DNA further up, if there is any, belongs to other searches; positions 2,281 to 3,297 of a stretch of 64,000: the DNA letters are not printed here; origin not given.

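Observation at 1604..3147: Four tandem mini-HTH paralogs packed 1-2 nt apart upstream of a TIGR02391/HEPN-like gene, next to an R-M pair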

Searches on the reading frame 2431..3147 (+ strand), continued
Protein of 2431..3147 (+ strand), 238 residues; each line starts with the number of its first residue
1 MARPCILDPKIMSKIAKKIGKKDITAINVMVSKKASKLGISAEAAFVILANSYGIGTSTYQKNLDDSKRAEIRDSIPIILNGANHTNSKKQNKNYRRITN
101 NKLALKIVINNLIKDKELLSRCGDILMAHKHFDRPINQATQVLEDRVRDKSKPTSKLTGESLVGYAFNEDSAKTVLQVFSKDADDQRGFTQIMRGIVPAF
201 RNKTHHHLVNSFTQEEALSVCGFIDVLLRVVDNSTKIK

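Call 78: search_dna_similar(query=window:2431-3144:+, collection=phages, mode=protein, max_rows=15)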
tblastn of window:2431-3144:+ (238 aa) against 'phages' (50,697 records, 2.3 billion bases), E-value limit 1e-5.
No match.

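Call 80: search_protein_families(library=phrogs, proteins=[L002:2361-3335:-, L002:3595-4092:+, L002:4127-4309:+, L002:4314-4835:+, L002:4819-5046:+, L002:2108-2278:-, L002:374-1408:-, L002:6246-7244:+], max_evalue=0.001)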
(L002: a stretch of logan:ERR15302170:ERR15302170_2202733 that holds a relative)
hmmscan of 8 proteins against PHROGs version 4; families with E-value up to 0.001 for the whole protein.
L002:2361-3335:- (324 aa): 0 families

L002:3595-4092:+ (165 aa): 1 family
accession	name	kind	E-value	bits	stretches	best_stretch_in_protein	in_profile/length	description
phrog_24538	-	unknown function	4.4e-06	27.7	1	74-116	4-46/109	-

L002:4127-4309:+ (60 aa): 0 families

L002:4314-4835:+ (173 aa): 0 families

L002:4819-5046:+ (75 aa): 0 families

L002:2108-2278:- (56 aa): 0 families

L002:374-1408:- (344 aa): 12 families
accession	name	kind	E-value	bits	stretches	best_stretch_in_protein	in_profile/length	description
phrog_3123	-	unknown function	2.3e-29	103.5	1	10-257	298-571/583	-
phrog_1284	-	unknown function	2.6e-24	87.1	1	37-272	23-260/306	-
phrog_906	-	DNA, RNA and nucleotide metabolism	5.7e-24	85.9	1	24-233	512-707/872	DNA polymerase/primase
phrog_2850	-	unknown function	1.4e-12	48.3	1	40-243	149-349/465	-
phrog_3228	-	DNA, RNA and nucleotide metabolism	6.4e-12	45.6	1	36-243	361-574/766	replicative helicase-primase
phrog_2597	-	DNA, RNA and nucleotide metabolism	7.2e-11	42.3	1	40-251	358-574/747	DNA primase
phrog_239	-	DNA, RNA and nucleotide metabolism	8.9e-10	39.1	1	133-215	457-546/801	DNA primase/helicase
phrog_6012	-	DNA, RNA and nucleotide metabolism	4.3e-08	33.8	1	43-218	142-320/447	DNA helicase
phrog_13004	-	unknown function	7e-08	32.7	1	25-256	108-351/363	-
phrog_19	-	DNA, RNA and nucleotide metabolism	1.1e-07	32.2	1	50-245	354-562/621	DnaB-like replicative helicase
phrog_25693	-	unknown function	1.2e-07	31.7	1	128-214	146-230/405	-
phrog_6357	-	unknown function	1.5e-05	25.4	1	39-239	21-204/321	-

L002:6246-7244:+ (332 aa): 3 families
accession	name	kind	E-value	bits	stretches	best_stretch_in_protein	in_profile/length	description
phrog_35715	-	unknown function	1.7e-09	38.6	1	24-89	36-99/181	-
phrog_28628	-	unknown function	7e-09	36.6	1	179-292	20-134/191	-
phrog_24787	-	unknown function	0.00024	21.7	0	37-93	48-104/290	-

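Call 97: find_related_loci(query=A2, collection=viral_contigs, flank=5000)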
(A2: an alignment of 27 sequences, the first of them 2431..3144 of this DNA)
Query A2 (238 aa) in viral_contigs; peptide patterns used: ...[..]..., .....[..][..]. (x = any residue, [..] = any of these).
106 stretches matched a pattern; 1 encode a relative of the query (tblastn E <= 1e-3); 1 distinct loci.
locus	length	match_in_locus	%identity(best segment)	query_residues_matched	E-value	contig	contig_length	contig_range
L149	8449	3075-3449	50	109-234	3e-34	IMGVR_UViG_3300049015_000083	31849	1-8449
